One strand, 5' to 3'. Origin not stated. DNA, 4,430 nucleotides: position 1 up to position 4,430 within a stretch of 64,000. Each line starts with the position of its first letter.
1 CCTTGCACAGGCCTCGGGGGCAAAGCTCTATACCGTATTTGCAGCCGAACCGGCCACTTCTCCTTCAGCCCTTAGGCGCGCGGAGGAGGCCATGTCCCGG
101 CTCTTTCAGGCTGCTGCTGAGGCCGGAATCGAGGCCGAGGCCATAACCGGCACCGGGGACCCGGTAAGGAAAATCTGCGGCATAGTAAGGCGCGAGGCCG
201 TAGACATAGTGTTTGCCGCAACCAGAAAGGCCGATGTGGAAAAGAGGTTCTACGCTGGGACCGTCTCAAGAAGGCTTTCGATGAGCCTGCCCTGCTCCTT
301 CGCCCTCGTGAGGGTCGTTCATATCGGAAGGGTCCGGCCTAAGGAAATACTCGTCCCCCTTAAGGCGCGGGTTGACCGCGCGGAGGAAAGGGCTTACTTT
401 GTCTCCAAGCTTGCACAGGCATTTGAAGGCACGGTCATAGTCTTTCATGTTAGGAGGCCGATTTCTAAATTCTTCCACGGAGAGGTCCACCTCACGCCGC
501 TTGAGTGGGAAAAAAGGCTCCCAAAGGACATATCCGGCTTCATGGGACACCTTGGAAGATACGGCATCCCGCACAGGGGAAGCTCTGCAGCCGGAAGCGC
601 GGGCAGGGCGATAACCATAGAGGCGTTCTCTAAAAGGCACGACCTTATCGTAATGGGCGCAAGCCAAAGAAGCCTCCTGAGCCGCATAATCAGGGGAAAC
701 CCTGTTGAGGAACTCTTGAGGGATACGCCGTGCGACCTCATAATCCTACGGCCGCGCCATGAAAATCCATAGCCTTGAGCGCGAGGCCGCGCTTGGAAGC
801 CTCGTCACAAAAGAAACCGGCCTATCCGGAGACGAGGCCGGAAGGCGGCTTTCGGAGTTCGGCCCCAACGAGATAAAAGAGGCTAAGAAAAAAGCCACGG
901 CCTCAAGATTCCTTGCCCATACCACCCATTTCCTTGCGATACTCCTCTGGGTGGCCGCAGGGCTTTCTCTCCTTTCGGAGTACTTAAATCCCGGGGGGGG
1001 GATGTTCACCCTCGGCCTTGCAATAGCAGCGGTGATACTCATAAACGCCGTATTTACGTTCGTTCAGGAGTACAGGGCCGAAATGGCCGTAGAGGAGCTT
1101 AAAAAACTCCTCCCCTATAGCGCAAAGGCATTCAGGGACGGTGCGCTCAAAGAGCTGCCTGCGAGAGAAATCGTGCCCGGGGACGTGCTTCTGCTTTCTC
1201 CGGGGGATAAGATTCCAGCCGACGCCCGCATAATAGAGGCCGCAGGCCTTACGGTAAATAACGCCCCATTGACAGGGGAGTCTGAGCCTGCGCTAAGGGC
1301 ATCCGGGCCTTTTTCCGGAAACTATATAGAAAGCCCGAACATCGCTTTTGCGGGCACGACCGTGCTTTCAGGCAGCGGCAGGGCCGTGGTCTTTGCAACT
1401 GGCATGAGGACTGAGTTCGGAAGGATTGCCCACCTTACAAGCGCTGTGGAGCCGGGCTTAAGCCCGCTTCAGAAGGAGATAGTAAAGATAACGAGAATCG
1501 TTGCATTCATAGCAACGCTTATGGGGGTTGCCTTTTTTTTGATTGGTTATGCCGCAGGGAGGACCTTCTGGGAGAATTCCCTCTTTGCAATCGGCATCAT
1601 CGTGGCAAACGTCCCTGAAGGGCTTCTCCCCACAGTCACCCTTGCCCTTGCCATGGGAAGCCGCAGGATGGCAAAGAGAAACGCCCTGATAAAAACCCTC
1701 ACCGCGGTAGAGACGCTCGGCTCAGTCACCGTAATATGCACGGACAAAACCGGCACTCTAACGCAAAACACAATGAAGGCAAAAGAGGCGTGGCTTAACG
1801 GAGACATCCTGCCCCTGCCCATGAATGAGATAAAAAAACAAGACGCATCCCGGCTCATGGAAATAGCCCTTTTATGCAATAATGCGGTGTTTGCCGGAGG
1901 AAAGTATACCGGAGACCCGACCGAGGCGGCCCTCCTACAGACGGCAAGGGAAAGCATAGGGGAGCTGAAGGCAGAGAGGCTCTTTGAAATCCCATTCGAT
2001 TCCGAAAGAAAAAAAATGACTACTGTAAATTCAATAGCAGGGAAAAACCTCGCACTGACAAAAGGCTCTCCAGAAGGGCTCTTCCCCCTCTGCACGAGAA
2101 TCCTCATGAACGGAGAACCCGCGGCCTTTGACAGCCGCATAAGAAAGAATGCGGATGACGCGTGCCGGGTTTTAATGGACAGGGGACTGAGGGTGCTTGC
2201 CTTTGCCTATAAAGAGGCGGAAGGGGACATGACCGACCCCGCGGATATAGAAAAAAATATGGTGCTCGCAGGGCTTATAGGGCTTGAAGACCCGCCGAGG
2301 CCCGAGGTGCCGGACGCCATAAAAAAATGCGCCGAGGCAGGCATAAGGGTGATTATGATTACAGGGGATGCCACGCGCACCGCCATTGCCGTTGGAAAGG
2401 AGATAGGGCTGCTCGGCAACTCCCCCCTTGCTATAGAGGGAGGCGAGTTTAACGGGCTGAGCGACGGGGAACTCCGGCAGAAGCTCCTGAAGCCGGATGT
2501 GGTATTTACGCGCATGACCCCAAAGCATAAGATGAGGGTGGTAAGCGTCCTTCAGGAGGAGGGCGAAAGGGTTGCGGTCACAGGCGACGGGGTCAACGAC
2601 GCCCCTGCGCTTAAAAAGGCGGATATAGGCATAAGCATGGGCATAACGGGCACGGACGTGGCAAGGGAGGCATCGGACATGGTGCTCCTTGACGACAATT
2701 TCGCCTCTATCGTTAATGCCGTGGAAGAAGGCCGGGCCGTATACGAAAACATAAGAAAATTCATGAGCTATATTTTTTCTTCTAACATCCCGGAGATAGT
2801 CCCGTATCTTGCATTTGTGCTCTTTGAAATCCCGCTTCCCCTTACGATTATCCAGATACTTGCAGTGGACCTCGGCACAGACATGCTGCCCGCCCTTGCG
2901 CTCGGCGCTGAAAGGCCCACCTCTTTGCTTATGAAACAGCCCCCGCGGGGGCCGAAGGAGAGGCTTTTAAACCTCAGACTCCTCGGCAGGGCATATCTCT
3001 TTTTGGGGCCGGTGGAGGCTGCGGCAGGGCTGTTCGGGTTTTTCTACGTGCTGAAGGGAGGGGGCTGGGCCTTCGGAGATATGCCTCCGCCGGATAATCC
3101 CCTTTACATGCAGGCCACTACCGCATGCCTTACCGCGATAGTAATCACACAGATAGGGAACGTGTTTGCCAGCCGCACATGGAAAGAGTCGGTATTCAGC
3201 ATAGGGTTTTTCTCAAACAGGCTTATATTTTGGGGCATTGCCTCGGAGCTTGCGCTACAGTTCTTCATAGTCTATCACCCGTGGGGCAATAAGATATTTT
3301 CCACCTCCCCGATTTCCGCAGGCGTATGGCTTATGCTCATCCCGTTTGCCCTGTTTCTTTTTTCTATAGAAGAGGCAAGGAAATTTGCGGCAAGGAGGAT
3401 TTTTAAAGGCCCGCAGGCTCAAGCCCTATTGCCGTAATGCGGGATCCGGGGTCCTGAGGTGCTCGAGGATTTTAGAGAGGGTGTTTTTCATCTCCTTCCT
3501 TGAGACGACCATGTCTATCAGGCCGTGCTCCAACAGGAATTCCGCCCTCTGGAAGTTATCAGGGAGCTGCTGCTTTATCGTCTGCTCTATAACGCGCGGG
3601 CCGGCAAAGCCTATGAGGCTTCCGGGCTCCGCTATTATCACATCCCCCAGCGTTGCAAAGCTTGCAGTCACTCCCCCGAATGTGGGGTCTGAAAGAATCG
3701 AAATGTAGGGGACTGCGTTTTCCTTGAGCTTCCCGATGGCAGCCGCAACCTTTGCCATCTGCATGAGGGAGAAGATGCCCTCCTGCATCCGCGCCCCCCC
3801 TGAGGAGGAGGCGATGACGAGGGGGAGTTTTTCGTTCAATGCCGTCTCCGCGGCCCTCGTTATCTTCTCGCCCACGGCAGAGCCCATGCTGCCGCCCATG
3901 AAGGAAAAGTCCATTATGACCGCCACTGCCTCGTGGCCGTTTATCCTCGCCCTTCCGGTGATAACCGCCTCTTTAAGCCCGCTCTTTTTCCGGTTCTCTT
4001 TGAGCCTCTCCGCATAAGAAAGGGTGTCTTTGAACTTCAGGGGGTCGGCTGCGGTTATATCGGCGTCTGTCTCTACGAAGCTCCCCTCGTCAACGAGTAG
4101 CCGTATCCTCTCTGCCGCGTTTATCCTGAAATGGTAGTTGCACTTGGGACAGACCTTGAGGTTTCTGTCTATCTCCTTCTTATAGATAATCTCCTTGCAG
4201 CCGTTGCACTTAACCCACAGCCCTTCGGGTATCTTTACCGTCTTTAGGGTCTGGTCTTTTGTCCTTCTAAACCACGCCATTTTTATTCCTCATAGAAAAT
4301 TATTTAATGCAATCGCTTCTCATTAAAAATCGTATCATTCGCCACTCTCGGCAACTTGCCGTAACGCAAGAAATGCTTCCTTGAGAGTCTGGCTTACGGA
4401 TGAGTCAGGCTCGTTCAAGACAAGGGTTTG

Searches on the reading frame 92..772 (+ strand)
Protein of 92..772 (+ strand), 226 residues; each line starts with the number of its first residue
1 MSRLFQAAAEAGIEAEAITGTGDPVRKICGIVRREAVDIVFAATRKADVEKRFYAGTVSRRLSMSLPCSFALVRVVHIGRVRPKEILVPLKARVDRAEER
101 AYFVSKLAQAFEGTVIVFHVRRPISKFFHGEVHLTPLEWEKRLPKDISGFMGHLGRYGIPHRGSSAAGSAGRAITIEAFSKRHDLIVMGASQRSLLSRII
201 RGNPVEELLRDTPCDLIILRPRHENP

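Call 72: search_protein_families(library=pfam, proteins=[window:92-772:+], max_evalue=0.000001)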
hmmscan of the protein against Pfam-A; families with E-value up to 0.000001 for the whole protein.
window:92-772:+ (226 aa): 1 family
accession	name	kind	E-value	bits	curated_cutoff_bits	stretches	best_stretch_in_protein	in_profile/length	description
PF00582.32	Usp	-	2.3e-19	70.8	24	1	86-220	5-141/141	Universal stress protein family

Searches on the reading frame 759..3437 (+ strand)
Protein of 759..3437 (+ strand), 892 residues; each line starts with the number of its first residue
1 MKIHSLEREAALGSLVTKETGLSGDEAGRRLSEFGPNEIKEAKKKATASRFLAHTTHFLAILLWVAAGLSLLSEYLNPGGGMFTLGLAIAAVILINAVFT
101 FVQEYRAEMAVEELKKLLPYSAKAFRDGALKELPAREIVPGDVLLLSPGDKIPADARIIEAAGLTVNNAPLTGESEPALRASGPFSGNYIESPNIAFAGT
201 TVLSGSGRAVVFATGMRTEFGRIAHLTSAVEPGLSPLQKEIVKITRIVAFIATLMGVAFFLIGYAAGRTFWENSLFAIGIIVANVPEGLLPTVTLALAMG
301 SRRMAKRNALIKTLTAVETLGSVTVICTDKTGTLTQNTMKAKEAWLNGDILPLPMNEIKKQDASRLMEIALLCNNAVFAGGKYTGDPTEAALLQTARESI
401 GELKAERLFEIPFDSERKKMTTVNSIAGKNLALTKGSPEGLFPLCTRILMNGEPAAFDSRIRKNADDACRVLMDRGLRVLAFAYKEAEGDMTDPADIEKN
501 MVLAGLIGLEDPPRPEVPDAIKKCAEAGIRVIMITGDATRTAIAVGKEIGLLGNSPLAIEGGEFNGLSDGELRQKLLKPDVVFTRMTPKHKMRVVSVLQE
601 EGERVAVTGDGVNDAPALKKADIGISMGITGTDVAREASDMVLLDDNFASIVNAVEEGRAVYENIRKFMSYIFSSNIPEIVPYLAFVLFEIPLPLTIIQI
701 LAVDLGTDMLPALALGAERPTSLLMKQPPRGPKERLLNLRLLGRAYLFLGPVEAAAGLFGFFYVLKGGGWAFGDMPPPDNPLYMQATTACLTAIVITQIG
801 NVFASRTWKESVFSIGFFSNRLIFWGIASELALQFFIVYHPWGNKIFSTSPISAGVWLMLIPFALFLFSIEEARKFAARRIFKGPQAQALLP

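Call 72: search_protein_families(library=pfam, proteins=[window:759-3437:+], max_evalue=0.000001)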
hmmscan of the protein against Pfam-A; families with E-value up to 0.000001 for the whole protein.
window:759-3437:+ (892 aa): 5 families
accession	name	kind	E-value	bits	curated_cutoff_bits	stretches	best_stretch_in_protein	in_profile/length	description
PF00689.26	Cation_ATPase_C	-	1.2e-48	165.6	27.3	1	692-876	1-174/175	Cation transporting ATPase, C-terminus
PF00122.25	E1-E2_ATPase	-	1.4e-47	162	28.1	1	117-307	2-181/181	E1-E2 ATPase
PF00702.32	Hydrolase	-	3e-17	64.1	26.4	1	324-622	2-191/191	haloacid dehalogenase-like hydrolase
PF13246.12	Cation_ATPase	-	3.4e-15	56.3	21.7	1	372-448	2-91/91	Cation transport ATPase (P-type)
PF00690.31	Cation_ATPase_N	-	4.4e-15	55.5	20.4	1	4-70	2-69/69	Cation transporter/ATPase, N-terminus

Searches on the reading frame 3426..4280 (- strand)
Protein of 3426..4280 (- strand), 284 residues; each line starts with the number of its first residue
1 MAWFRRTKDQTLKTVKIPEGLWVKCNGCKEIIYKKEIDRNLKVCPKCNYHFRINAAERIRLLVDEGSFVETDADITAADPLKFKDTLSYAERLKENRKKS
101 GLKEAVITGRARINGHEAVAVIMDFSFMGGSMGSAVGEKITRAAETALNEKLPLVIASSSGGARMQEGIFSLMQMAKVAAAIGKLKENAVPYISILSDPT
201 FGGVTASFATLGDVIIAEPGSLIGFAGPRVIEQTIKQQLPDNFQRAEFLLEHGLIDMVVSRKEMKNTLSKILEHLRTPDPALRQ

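Call 72: search_protein_families(library=pfam, proteins=[window:3426-4280:-], max_evalue=0.000001)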
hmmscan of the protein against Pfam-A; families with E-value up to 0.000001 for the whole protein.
window:3426-4280:- (284 aa): 2 families
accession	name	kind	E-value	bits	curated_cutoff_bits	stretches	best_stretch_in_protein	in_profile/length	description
PF01039.27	Carboxyl_trans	-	1.2e-26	93.9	22.3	1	55-237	10-179/493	Carboxyl transferase domain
PF17848.7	Zn_ribbon_ACC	-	8.8e-12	45.4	24.5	1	22-47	1-26/26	Acetyl-CoA carboxylase zinc finger domain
